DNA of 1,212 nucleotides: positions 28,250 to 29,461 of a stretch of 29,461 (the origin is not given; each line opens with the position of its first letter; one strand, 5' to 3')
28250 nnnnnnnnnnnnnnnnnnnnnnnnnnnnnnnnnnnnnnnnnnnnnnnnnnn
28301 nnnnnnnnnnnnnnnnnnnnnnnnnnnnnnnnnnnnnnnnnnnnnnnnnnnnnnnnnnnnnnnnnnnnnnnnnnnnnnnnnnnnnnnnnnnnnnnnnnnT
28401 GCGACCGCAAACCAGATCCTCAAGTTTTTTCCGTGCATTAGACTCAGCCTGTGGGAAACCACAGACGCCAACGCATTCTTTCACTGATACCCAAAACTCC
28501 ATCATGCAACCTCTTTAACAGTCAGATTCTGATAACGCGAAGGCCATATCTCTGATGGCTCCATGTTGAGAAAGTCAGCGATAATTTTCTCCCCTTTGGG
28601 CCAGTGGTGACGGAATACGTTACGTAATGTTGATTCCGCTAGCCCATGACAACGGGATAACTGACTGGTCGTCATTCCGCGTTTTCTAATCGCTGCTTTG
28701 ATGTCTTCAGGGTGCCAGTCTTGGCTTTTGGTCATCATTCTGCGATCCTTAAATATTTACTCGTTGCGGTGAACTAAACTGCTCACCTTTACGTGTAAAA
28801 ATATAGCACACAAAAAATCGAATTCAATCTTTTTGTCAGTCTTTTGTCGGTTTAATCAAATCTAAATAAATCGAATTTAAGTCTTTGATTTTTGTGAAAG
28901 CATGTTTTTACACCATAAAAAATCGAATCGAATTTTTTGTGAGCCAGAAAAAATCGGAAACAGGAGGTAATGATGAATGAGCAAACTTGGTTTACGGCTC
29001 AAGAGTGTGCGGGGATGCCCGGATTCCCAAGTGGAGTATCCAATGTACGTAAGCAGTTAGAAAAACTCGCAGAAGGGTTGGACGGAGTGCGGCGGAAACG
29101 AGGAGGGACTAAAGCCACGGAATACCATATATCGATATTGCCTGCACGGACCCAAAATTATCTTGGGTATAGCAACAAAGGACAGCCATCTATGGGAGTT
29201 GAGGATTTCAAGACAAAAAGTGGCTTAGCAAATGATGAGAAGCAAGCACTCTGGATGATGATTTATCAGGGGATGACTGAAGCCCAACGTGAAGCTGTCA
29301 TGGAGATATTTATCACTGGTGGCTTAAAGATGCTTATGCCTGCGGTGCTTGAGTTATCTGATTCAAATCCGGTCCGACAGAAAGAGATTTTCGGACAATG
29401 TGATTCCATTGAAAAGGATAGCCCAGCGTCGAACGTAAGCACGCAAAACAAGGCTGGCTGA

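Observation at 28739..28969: Operator/enhancer region with two interleaved repeat families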

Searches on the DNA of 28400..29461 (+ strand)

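Call 7: search_dna_similar(query=window:28400-29461:+, collection=phages, mode=distant, max_rows=30)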
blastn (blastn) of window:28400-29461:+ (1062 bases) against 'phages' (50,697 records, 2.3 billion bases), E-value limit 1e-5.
No match.

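Call 8: search_dna_similar(query=window:28400-29461:+, collection=ecoli_genomes, mode=near, max_rows=20)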
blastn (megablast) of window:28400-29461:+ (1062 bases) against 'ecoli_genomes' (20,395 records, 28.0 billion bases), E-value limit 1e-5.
Records with a match: 5; places in all: 5; records where one place covers at least 80% of the query: 1.
Genomes with a match: 5 of 5426; with a place that covers at least 80% of the query: 1. Places per genome that has any: lowest 1, median 1, highest 1. On chromosomes: 5 places; on plasmids: 0.
Best place of each record, by identity: >=99% 1; 95-99% 1; 80-90% 1; 60-80% 2.
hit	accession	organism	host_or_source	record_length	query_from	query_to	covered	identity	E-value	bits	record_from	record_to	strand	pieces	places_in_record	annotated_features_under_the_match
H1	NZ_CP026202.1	Escherichia coli strain ECONIH5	-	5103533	1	1062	100%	100.0%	0e+0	1962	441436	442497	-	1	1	DNA-binding protein | helix-turn-helix domain-containing protein | transposase domain-containing protein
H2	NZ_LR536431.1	Escherichia coli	-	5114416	1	446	42%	96.0%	0e+0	725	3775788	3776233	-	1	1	helix-turn-helix domain-containing protein | transposase domain-containing protein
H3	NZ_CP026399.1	Escherichia coli strain ECONIH4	-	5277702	72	434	34%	79.9%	6e-66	261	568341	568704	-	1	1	helix-turn-helix domain-containing protein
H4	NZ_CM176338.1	Escherichia coli strain CAVP776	Homo sapiens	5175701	72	434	34%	79.9%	6e-66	261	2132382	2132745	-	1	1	helix-turn-helix domain-containing protein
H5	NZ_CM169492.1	Escherichia coli strain EC09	Homo sapiens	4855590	69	423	33%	80.2%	6e-66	261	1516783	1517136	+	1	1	helix-turn-helix domain-containing protein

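Call 9: get_annotated_region(hit=H1, flank=3000)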
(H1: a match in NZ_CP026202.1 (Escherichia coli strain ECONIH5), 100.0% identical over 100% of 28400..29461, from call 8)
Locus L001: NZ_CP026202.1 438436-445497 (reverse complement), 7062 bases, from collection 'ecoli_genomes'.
description: Escherichia coli strain ECONIH5 chromosome, complete genome
organism: Escherichia coli strain ECONIH5 (NCBI taxid 562)
replicon: chromosome; assembly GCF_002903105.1
host: -; source: -; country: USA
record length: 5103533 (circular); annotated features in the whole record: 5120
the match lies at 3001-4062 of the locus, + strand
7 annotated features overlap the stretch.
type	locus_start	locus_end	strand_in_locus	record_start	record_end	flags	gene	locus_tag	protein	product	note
CDS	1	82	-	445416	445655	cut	-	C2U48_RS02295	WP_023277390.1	hypothetical protein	-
CDS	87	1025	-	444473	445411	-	-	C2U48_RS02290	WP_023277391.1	AAA family ATPase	-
CDS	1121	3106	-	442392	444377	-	-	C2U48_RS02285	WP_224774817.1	transposase domain-containing protein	-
CDS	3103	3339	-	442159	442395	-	-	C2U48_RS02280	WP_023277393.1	helix-turn-helix domain-containing protein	-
CDS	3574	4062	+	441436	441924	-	-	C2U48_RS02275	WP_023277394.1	DNA-binding protein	-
CDS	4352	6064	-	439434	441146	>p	narX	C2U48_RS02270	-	nitrate/nitrite two-component system sensor histidine kinase NarX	incomplete; partial in the middle of a contig; missing C-terminus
CDS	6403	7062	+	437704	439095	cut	narK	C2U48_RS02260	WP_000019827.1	nitrate transporter NarK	-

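Call 10: get_annotated_region(hit=H2, flank=2500)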
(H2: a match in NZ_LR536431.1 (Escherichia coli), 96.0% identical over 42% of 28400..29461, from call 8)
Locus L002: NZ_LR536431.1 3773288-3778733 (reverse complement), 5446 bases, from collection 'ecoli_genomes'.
description: Escherichia coli isolate f9610206-5e81-11e8-bf7f-3c4a9275d6c8 chromosome VREC0864
organism: Escherichia coli (NCBI taxid 562)
replicon: chromosome; assembly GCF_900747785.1
host: -; source: -; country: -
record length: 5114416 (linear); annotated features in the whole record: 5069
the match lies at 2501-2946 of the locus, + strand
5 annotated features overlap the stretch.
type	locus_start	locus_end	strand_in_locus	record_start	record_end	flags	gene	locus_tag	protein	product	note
CDS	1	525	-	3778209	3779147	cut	-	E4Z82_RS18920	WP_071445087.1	AAA family ATPase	-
CDS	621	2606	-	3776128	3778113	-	-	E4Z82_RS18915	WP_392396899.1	transposase domain-containing protein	-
CDS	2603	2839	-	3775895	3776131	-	-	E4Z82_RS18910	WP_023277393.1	helix-turn-helix domain-containing protein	-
CDS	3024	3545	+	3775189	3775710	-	-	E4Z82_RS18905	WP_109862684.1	helix-turn-helix domain-containing protein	-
CDS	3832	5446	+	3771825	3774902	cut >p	-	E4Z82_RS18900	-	RHS repeat-associated core domain-containing protein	incomplete; partial in the middle of a contig; missing N-terminus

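Call 11: get_annotated_region(hit=H3, flank=2500)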
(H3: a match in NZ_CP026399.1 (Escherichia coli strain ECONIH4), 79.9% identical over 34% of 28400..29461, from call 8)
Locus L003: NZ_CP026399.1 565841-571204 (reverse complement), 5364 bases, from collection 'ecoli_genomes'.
description: Escherichia coli strain ECONIH4 chromosome, complete genome
organism: Escherichia coli strain ECONIH4 (NCBI taxid 562)
replicon: chromosome; assembly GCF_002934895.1
host: -; source: -; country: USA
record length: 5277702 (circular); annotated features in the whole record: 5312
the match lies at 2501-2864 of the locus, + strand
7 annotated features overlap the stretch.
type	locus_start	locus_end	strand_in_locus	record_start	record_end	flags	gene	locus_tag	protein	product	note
CDS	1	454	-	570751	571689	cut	-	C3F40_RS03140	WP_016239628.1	AAA family ATPase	-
CDS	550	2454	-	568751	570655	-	-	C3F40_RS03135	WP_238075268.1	transposase domain-containing protein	-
CDS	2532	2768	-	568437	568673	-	-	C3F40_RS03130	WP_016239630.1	helix-turn-helix domain-containing protein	-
CDS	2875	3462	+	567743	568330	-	-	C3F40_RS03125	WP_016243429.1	DNA-binding protein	-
CDS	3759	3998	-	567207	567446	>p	-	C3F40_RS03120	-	tail assembly protein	incomplete; partial in the middle of a contig; missing C-terminus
CDS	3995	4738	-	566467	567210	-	-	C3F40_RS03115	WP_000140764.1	C40 family peptidase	-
CDS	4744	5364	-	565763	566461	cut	-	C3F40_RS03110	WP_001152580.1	phage minor tail protein L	-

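Call 18: search_dna_similar(query=window:28790-29461:+, collection=ecoli_genomes, mode=distant, max_rows=30)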
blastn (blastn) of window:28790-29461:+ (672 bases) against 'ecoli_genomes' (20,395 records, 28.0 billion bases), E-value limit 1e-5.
Records with a match: 2; places in all: 2; records where one place covers at least 80% of the query: 1.
Genomes with a match: 2 of 5426; with a place that covers at least 80% of the query: 1. Places per genome that has any: lowest 1, median 1, highest 1. On chromosomes: 2 places; on plasmids: 0.
Best place of each record, by identity: >=99% 1; 80-90% 1.
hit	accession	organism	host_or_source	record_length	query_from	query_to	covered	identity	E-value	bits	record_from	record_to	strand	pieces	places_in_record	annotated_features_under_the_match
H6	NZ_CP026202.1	Escherichia coli strain ECONIH5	-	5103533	1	672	100%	100.0%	0e+0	1213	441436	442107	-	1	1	DNA-binding protein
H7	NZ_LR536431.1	Escherichia coli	-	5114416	592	672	12%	88.9%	2e-19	106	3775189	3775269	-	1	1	helix-turn-helix domain-containing protein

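Call 60: search_rna_families(source=window, start=28500, end=29200, threshold=evalue, max_evalue=1)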
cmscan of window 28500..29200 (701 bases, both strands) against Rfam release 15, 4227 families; matches with E-value up to 1: 1.
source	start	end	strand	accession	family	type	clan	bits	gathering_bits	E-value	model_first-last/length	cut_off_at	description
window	28749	28847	+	RF00125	IS128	Gene; sRNA;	-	17.7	80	0.43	1-209/209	no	IS128 RNA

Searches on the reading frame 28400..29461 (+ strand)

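Call 46: search_protein_families(library=pfam, proteins=[L002:3024-3542:+], max_evalue=0.01)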
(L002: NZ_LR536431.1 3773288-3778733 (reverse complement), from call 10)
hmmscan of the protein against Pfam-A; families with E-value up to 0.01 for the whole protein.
L002:3024-3542:+ (173 aa): 1 family
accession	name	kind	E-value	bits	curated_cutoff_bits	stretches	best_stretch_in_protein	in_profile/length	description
PF01381.28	HTH_3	-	6e-05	23.4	23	1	31-73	13-55/55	Helix-turn-helix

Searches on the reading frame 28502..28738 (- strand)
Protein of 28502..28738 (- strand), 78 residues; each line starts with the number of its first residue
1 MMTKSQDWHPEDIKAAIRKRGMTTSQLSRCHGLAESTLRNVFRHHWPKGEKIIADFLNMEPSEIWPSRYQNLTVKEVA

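Call 40: find_related_loci(query=window:28502-28738:-, collection=viral_contigs, flank=1500)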
Query window:28502-28738:- (78 aa) in viral_contigs; peptide patterns used: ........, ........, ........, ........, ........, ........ (x = any residue, [..] = any of these).
26 stretches matched a pattern; 11 encode a relative of the query (tblastn E <= 1e-3); 11 distinct loci.
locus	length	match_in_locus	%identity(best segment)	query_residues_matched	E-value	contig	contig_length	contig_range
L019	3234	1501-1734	100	1-78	8e-53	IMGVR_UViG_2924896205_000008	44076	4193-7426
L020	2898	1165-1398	100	1-78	8e-53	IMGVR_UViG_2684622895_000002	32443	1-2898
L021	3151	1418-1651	100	1-78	8e-53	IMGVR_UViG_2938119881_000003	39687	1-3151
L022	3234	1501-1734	100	1-78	8e-53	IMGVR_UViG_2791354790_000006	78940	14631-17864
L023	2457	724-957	97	1-78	9e-52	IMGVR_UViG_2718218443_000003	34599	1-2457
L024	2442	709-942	94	1-78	3e-49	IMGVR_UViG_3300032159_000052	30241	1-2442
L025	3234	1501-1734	92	1-78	4e-48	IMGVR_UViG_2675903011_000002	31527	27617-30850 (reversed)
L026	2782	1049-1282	91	1-78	1e-47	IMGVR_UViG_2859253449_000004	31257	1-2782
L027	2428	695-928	85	1-78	8e-45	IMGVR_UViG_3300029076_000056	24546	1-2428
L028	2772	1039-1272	85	1-78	8e-45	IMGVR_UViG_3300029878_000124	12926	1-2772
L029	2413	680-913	79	1-78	2e-41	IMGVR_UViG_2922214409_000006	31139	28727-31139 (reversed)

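Call 46: search_protein_families(library=pfam, proteins=[window:28502-28735:-], max_evalue=0.01)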
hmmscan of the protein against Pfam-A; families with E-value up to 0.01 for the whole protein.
window:28502-28735:- (77 aa): 4 families
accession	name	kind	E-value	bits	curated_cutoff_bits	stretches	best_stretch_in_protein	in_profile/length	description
PF13693.12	HTH_35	-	1.3e-30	105.6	25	1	6-71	1-66/75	Winged helix-turn-helix DNA-binding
PF05225.22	HTH_psq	-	0.00011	22.3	20.4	1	15-44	11-40/45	helix-turn-helix, Psq domain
PF13542.12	HTH_Tnp_ISL3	-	0.00052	19.9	27.4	1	20-45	26-51/51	Helix-turn-helix domain of transposase family ISL3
PF13443.12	HTH_26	-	0.0022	18.7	22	0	13-38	3-28/63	Cro/C1-type HTH DNA-binding domain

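Call 58: find_related_loci(query=A1, collection=metagenome_contigs, flank=1500)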
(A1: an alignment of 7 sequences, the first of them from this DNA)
Query A1 (78 aa) in metagenome_contigs; peptide patterns used: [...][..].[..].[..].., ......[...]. (x = any residue, [..] = any of these).
190 stretches matched a pattern; 47 encode a relative of the query (tblastn E <= 1e-3); 46 distinct loci.
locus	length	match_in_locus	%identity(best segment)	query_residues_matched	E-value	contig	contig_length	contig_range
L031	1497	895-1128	100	1-78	1e-53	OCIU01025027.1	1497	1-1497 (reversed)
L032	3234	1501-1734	100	1-78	3e-52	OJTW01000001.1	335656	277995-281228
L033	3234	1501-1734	91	1-78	5e-47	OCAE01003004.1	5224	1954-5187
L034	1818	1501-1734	85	1-78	3e-44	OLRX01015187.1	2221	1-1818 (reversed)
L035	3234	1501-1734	85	1-78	3e-44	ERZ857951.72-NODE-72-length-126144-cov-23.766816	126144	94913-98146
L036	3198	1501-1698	62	6-71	1e-25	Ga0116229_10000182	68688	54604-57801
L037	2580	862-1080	58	5-77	9e-26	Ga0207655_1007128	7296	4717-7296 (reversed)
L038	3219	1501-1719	58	5-77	1e-25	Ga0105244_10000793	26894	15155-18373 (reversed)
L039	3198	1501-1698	62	6-71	1e-25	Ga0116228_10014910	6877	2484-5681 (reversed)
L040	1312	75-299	55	3-77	2e-25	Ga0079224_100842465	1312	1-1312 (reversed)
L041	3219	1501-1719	56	5-77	1e-24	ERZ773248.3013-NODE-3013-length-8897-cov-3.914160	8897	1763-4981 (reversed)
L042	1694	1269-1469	58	6-72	1e-24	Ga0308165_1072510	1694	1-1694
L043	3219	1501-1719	53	5-77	1e-23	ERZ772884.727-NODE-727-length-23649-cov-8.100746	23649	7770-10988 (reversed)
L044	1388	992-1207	54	3-74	8e-24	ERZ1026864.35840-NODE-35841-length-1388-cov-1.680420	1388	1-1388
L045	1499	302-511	54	5-74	2e-23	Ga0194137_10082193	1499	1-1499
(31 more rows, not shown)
